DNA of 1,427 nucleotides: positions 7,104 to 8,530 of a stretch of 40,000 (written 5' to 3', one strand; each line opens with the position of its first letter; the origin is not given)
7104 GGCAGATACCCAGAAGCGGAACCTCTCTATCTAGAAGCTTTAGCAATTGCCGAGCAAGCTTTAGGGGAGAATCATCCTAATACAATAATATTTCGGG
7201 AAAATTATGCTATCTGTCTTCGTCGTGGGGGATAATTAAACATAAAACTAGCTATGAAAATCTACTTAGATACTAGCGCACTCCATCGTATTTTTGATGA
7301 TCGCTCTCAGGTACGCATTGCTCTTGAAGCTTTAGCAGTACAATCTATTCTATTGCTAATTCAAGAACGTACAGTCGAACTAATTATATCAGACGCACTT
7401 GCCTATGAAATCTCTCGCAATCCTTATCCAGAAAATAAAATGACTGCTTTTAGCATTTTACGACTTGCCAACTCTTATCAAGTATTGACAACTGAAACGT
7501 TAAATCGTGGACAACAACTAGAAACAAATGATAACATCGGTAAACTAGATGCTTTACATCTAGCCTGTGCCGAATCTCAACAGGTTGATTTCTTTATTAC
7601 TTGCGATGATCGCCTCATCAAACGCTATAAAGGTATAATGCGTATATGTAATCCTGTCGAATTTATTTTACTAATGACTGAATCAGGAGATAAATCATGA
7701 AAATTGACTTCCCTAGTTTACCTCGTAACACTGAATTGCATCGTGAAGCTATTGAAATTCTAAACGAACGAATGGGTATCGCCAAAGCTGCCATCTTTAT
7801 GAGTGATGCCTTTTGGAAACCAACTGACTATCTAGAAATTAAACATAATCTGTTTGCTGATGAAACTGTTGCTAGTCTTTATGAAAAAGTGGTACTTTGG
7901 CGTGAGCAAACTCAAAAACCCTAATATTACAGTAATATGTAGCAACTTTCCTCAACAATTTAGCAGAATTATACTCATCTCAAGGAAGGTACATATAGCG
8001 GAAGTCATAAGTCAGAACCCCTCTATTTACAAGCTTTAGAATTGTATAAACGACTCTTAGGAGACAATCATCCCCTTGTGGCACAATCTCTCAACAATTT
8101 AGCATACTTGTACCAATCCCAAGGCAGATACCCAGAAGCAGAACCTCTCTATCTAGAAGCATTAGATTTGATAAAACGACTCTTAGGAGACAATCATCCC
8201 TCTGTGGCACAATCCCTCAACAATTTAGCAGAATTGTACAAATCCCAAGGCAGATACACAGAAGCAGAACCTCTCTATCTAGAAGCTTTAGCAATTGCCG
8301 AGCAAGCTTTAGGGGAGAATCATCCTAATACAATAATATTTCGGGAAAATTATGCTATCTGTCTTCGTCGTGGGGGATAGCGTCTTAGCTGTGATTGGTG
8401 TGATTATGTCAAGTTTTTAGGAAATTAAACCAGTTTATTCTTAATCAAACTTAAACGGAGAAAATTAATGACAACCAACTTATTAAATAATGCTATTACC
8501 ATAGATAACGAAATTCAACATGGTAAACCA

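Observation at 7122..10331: Stack of displaced TPR C-termini interleaved with toxin-antitoxin-like pairs downstream of the NLR-like gene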

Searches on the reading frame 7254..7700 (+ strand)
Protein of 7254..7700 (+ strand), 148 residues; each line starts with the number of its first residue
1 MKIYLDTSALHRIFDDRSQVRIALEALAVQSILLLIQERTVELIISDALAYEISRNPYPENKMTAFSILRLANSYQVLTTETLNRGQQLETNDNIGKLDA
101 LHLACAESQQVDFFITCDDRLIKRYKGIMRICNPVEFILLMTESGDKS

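Call 5: search_protein_families(library=pfam, proteins=[window:7254-7700:+], max_evalue=0.01)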
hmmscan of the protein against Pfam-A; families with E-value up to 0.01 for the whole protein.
window:7254-7700:+ (148 aa): 1 family
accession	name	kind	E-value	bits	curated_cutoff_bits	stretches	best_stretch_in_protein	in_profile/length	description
PF01850.27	PIN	-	2.7e-13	51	23.6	1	3-124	1-117/120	PIN domain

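Call 6: search_protein_families(library=ncbifam, proteins=[window:7254-7700:+], max_evalue=0.01)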
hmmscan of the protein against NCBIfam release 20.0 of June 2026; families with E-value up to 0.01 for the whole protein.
window:7254-7700:+ (148 aa): 0 families

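Call 9: find_encoding_contigs(protein=window:7254-7700:+, flank=10000, max_places=10)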
Protein window:7254-7700:+ (148 aa): 5 contigs read that carry it; 5 places shown.
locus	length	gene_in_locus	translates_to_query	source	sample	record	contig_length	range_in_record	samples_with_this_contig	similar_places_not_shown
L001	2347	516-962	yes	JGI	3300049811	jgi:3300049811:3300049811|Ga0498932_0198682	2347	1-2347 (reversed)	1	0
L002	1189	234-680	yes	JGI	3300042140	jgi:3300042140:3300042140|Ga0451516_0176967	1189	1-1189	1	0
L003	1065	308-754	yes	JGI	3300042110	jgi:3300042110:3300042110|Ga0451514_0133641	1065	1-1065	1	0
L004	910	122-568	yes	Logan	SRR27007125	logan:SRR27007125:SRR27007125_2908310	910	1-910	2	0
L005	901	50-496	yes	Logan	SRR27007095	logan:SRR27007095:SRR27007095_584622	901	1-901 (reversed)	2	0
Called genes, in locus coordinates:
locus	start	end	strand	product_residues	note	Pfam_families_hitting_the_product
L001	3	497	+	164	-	?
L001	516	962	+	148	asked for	PF01850:PIN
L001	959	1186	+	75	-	-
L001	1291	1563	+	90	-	PF13424:TPR_12, PF13432:TPR_16 (weak), PF24885:TPR_NPHP3, PF00515:TPR_1 (weak), PF13181:TPR_8 (weak), PF13374:TPR_10, PF13176:TPR_7 (weak), PF13424:TPR_12 (weak), +1 more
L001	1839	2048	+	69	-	-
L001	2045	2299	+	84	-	PF05016:ParE_toxin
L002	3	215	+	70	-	PF13424:TPR_12, PF13432:TPR_16 (weak), PF24885:TPR_NPHP3, PF00515:TPR_1 (weak), PF07719:TPR_2 (faint), PF13374:TPR_10, PF13424:TPR_12, PF13176:TPR_7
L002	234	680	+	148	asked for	PF01850:PIN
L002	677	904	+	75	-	-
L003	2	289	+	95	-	?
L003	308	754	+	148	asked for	PF01850:PIN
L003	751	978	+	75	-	-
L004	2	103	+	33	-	?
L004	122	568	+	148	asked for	PF01850:PIN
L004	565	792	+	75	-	-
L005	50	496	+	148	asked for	PF01850:PIN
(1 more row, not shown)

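Call 30: find_homologous_proteins(query=window:7254-7700:+, max_evalue=0.00001)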
Query window:7254-7700:+ (148 aa): 267 proteins with E <= 0.00001 among 324 candidates; the best 120 are listed.
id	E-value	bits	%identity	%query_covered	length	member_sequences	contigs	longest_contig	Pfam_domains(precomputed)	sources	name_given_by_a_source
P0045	1.8e-88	311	99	100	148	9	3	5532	PF01850.28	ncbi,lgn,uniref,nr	ncbi:MAG: PIN domain-containing protein [Microcystis viridis Mv_BB_P_19951000_S69]|uniref:PIN domain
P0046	9.3e-80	283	94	100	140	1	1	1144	PF01850.28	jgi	jgi:predicted nucleic acid-binding protein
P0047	4.4e-78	278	88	99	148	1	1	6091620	PF01850.28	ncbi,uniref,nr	ncbi:PIN domain-containing protein [Gloeothece verrucosa]|uniref:Nucleotide binding protein PINc n=1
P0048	2.2e-75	269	85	99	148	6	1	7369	PF01850.28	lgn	-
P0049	3.6e-65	236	80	97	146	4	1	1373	PF01850.28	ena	-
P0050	3.6e-62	226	75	96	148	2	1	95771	PF01850.28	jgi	jgi:predicted nucleic acid-binding protein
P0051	3.9e-59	217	71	99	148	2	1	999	PF01850.28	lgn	-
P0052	2.6e-57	211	70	99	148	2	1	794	PF01850.28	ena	-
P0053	5.5e-56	206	65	97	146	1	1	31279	PF01850.28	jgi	jgi:predicted nucleic acid-binding protein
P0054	8.8e-56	206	67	95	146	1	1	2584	PF01850.28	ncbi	-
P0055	1.1e-55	205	71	97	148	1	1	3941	PF01850.28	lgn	-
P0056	4.2e-54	200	68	97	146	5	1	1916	PF01850.28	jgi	jgi:predicted nucleic acid-binding protein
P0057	2.5e-53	198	67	97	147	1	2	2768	PF01850.28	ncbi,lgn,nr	ncbi:MAG: PIN domain-containing protein [Cyanobacteria bacterium]|nr:PIN domain-containing protein [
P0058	5.9e-53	197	65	97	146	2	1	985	PF01850.28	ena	-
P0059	3.0e-52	194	65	96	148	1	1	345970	PF01850.28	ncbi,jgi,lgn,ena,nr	ncbi:MAG: PIN domain-containing protein [Lyngbya sp. HA4199-MV5]|jgi:predicted nucleic acid-binding 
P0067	1.8e-48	182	61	99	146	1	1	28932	PF01850.28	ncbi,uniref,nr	ncbi:PIN domain-containing protein [Limnofasciculus baicalensis]|uniref:PIN domain-containing protei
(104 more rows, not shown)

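Call 31: find_encoding_contigs(protein=P0045, flank=6000, max_places=5)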
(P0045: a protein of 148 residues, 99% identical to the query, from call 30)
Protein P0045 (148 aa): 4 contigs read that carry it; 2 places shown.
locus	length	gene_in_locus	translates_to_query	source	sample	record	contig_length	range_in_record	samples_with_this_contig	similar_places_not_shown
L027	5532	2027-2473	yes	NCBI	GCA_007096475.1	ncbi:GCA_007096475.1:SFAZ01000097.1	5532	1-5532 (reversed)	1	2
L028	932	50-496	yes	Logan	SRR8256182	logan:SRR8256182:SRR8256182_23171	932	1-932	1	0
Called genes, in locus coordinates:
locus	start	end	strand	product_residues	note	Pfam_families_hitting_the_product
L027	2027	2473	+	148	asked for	PF01850:PIN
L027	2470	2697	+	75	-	-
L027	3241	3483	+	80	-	PF04255:DUF433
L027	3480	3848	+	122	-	PF18480:DUF5615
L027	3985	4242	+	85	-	-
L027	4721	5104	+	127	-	PF13424:TPR_12, PF24885:TPR_NPHP3, PF13424:TPR_12, PF00515:TPR_1 (weak), PF13176:TPR_7 (weak), PF13374:TPR_10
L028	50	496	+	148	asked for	PF01850:PIN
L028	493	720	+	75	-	-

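Call 32: find_encoding_contigs(protein=P0047, flank=4000, max_places=3)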
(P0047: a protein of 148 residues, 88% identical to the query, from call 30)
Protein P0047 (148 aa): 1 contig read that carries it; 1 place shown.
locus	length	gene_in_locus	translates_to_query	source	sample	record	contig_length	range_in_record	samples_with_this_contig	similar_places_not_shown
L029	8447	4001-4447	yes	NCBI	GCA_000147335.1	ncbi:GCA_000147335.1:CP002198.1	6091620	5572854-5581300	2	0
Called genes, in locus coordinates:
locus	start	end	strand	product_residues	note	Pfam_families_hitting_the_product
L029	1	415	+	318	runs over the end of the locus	-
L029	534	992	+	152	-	-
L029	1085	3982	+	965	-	PF17874:TPR_MalT, PF13374:TPR_10, PF13424:TPR_12, PF13432:TPR_16, PF24885:TPR_NPHP3, PF13374:TPR_10, PF13424:TPR_12, PF24885:TPR_NPHP3, +95 more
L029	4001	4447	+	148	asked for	PF01850:PIN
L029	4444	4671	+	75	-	-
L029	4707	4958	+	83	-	-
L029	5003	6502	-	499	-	PF02446:Glyco_hydro_77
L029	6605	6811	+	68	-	PF15919:HicB_lk_antitox, PF15970:HicB-like_2 (weak), PF21748:UPF0150 (weak)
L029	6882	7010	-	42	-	-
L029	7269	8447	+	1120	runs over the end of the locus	PF00128:Alpha-amylase, PF16657:Malt_amylase_C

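Call 43: search_protein_families(library=padloc, proteins=[window:7254-7700:+], max_evalue=0.01)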
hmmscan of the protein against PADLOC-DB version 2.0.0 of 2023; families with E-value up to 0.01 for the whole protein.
window:7254-7700:+ (148 aa): 1 family
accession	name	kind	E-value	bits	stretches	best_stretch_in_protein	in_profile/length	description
PDLC04421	PDC-M11A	-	1.1e-05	22.4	1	1-126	1-125/486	-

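Call 48: find_encoding_contigs(protein=P0059, flank=5000, max_places=2)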
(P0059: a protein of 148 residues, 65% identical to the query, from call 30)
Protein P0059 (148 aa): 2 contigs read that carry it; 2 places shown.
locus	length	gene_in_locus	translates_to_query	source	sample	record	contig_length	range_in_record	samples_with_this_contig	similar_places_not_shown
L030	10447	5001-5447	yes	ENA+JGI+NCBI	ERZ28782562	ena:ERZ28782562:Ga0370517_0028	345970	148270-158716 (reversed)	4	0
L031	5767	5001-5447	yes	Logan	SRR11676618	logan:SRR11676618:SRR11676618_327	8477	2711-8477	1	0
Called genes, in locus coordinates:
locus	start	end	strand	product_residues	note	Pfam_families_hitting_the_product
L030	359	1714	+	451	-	PF03486:HI0933_like (faint), PF07992:Pyr_redox_2, PF13738:Pyr_redox_3, PF00070:Pyr_redox, PF02852:Pyr_redox_dim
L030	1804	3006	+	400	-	PF13676:TIR_2, PF13191:AAA_16 (weak), PF00931:NB-ARC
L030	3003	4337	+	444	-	PF24885:TPR_NPHP3, PF13424:TPR_12, PF13374:TPR_10, PF13424:TPR_12, PF24885:TPR_NPHP3, PF24885:TPR_NPHP3, PF13374:TPR_10, PF13424:TPR_12, +18 more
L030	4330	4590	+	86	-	PF13711:DUF4160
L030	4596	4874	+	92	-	PF10387:DUF2442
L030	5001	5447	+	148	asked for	PF01850:PIN (weak)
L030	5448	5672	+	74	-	-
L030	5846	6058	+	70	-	-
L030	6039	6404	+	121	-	-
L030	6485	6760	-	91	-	-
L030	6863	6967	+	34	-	-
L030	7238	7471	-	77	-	-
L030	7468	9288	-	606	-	PF00082:Peptidase_S8, PF19366:DUF5942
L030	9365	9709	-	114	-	-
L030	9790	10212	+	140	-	-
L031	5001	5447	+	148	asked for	PF01850:PIN (weak)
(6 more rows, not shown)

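Call 49: find_encoding_contigs(protein=P0050, flank=5000, max_places=2)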
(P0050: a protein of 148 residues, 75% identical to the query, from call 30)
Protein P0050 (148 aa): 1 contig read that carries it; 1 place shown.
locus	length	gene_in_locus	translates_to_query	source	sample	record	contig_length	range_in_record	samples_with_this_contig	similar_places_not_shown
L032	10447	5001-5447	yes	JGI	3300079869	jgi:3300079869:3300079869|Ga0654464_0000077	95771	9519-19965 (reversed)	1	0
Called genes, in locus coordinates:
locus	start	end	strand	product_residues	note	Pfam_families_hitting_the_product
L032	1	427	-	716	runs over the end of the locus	PF02743:dCache_1, PF00672:HAMP, PF00211:Guanylate_cyc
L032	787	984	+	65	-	PF25734:RelB_like_antitoxin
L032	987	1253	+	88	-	PF05016:ParE_toxin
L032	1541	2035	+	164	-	PF01724:DUF29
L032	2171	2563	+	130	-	-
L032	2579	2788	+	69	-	PF21748:UPF0150, PF15919:HicB_lk_antitox (weak)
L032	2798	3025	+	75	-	PF07927:HicA_toxin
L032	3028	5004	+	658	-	PF13424:TPR_12, PF24885:TPR_NPHP3, PF13374:TPR_10, PF13424:TPR_12, PF13374:TPR_10, PF13424:TPR_12, PF13374:TPR_10, PF13424:TPR_12, +8 more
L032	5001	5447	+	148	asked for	PF01850:PIN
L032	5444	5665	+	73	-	-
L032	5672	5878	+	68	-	-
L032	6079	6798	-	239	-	PF00877:NLPC_P60 (weak)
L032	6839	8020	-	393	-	PF02670:DXP_reductoisom, PF08436:DXP_redisom_C, PF13288:DXPR_C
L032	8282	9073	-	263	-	PF01479:S4, PF01728:FtsJ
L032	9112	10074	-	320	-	PF00005:ABC_tran, PF13304:AAA_21 (weak)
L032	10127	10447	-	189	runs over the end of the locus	-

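Call 50: find_encoding_contigs(protein=P0067, flank=5000, max_places=2)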
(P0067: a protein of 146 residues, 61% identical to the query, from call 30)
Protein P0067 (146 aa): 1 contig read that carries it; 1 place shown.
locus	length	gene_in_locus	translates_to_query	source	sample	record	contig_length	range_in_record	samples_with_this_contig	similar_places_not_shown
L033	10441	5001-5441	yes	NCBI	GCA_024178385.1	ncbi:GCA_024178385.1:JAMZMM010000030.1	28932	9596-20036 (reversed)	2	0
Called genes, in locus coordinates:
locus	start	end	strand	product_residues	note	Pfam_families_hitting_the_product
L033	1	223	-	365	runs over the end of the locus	PF03462:PCRF, PF00472:RF-1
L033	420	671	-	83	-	PF01197:Ribosomal_L31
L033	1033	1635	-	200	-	-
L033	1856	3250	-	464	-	PF00069:Pkinase, PF01636:APH (faint), PF07714:PK_Tyr_Ser-Thr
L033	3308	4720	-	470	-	PF00069:Pkinase, PF07714:PK_Tyr_Ser-Thr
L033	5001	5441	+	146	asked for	PF01850:PIN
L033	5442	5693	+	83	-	-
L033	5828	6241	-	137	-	PF00380:Ribosomal_S9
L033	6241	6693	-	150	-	PF00572:Ribosomal_L13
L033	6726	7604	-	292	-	PF01416:PseudoU_synth_1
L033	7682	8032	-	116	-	PF01196:Ribosomal_L17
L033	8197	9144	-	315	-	PF01193:RNA_pol_L, PF01000:RNA_pol_A_bac, PF03118:RNA_pol_A_CTD, PF14520:HHH_5 (weak)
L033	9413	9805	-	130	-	PF00411:Ribosomal_S11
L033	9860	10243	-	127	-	PF00416:Ribosomal_S13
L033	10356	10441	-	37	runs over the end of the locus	PF00444:Ribosomal_L36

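Call 58: search_solved_structures(query=window:7254-7700:+, max_evalue=1)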
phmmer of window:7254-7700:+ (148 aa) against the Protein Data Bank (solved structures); distinct sequences matched with E-value up to 1: 0.

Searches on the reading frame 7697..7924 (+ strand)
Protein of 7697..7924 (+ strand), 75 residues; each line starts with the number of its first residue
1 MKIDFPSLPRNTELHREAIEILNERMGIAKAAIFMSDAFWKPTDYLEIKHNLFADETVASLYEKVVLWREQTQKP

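Call 5: search_protein_families(library=pfam, proteins=[window:7697-7924:+], max_evalue=0.01)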
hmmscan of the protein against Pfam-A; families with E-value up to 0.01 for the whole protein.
window:7697-7924:+ (75 aa): 0 families

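Call 6: search_protein_families(library=ncbifam, proteins=[window:7697-7924:+], max_evalue=0.01)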
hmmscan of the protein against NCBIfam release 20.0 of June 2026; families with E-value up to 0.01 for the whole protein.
window:7697-7924:+ (75 aa): 0 families

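Call 43: search_protein_families(library=padloc, proteins=[window:7697-7924:+], max_evalue=0.01)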
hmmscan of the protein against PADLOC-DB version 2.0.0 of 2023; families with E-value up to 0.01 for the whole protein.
window:7697-7924:+ (75 aa): 0 families

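Call 52: find_related_loci(query=window:7697-7924:+, collection=metagenome_contigs, flank=5000)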
Query window:7697-7924:+ (75 aa) in metagenome_contigs; peptide patterns used: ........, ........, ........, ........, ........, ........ (x = any residue, [..] = any of these).
375 stretches matched a pattern; 2 encode a relative of the query (tblastn E <= 1e-3); 2 distinct loci.
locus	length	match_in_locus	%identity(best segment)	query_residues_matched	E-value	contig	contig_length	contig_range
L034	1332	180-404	97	1-75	2e-50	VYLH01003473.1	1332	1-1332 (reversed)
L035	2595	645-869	97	1-75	6e-49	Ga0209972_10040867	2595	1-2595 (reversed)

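Call 59: search_solved_structures(query=window:7697-7924:+, max_evalue=10)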
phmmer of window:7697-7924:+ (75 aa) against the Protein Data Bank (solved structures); distinct sequences matched with E-value up to 10: 2.
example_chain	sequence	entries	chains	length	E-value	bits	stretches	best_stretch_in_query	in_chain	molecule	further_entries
1o5w_A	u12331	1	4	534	1.1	13.1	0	26-46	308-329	Amine oxidase [flavin-containing] A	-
4bwc_A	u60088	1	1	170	1.1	13.1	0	32-61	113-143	PHOSPHOLIPASE B-LIKE 1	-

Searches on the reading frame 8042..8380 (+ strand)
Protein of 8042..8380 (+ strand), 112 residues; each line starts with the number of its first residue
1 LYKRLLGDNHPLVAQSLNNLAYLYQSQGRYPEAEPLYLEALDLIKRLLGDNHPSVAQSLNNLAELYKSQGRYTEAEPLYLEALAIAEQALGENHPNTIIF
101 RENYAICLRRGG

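Call 5: search_protein_families(library=pfam, proteins=[window:8042-8380:+], max_evalue=0.01)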
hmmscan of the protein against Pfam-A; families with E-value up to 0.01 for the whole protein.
window:8042-8380:+ (112 aa): 16 families
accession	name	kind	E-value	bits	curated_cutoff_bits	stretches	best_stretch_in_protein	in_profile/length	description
PF13424.12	TPR_12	-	2.8e-48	162.4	30.1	3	13-87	2-76/77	Tetratricopeptide repeat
PF13374.12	TPR_10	-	9.3e-37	124.4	27.5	2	13-53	1-41/42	Tetratricopeptide repeat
PF24885.1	TPR_NPHP3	-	1.4e-29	103.6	100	2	7-78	134-205/239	Nephrocystin-3 TPR domain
PF13176.12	TPR_7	-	8.7e-16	57.1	27.9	2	58-89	1-32/36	Tetratricopeptide repeat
PF00515.34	TPR_1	-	1.5e-14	53.5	27.8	2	14-43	1-30/34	Tetratricopeptide repeat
PF13432.12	TPR_16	-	1.2e-12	48.4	32.7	2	38-88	14-63/65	Tetratricopeptide repeat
PF07719.23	TPR_2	-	7.5e-12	44.8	27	2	56-88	1-33/34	Tetratricopeptide repeat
PF13181.12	TPR_8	-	4.3e-11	42.5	25.7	2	56-87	1-32/34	Tetratricopeptide repeat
PF13431.12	TPR_17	-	1.7e-08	34.5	24.4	2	9-34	8-33/34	Tetratricopeptide repeat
PF17874.7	TPR_MalT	-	1.1e-06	28.6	45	1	9-91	75-156/336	MalT-like TPR region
PF07721.20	TPR_4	-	1.3e-06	28.9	27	0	15-36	2-23/26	Tetratricopeptide repeat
PF13428.12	TPR_14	-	1.5e-06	28.7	23.5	0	61-86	6-31/44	Tetratricopeptide repeat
PF14559.12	TPR_19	-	3.9e-05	24.3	25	0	37-77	7-46/68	Tetratricopeptide repeat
PF04212.24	MIT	-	0.00015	22.2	30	0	15-64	5-55/66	MIT (microtubule interacting and transport) domain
PF07720.18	TPR_3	-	0.00015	22.2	20.7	0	20-37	7-24/34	Tetratricopeptide repeat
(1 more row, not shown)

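Call 6: search_protein_families(library=ncbifam, proteins=[window:8042-8380:+], max_evalue=0.01)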
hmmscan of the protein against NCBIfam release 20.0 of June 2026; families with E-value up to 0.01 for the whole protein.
window:8042-8380:+ (112 aa): 10 families
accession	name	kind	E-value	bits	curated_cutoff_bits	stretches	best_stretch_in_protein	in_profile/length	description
NF040586.1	FxSxx_TPR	equivalog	5.4e-21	74.8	300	1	2-112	502-612/830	FxSxx-COOH system tetratricopeptide repeat protein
NF053520.1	HK_Porph_FimS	equivalog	6.9e-06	24.6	600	1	14-88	164-236/618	sensor histidine kinase FimS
NF033762.1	social_mot_Tgl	equivalog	6.4e-05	22.4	225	0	52-83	96-127/252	social motility TPR repeat lipoprotein Tgl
TIGR02917.1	PEP_TPR_lipo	equivalog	0.00027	18.9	312.2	1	8-89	798-870/899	XrtA/PEP-CTERM system TPR-repeat protein PrsT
NF033920.0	C39_PA2778_fam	equivalog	0.00031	20.2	150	0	51-86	219-254/255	PA2778 family cysteine peptidase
NF002725.1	PRK02603.1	equivalog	0.00052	20.1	143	1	15-77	73-127/173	photosystem I assembly protein Ycf3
NF053617.1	SARPRegAfsRStmc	equivalog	0.00065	17.7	1430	1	13-88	775-848/986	SARP-family global regulator AfsR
TIGR02521.1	type_IV_pilW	equivalog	0.00081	19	154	0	53-86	62-95/234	type IV pilus biogenesis/stability protein PilW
NF008131.0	PRK10879.1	equivalog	0.00091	18.1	465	0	14-46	116-148/438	Xaa-Pro aminopeptidase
NF033758.1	gliding_GltE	equivalog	0.0024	16.9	225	1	9-83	115-181/411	adventurous gliding motility TPR repeat lipoprotein GltE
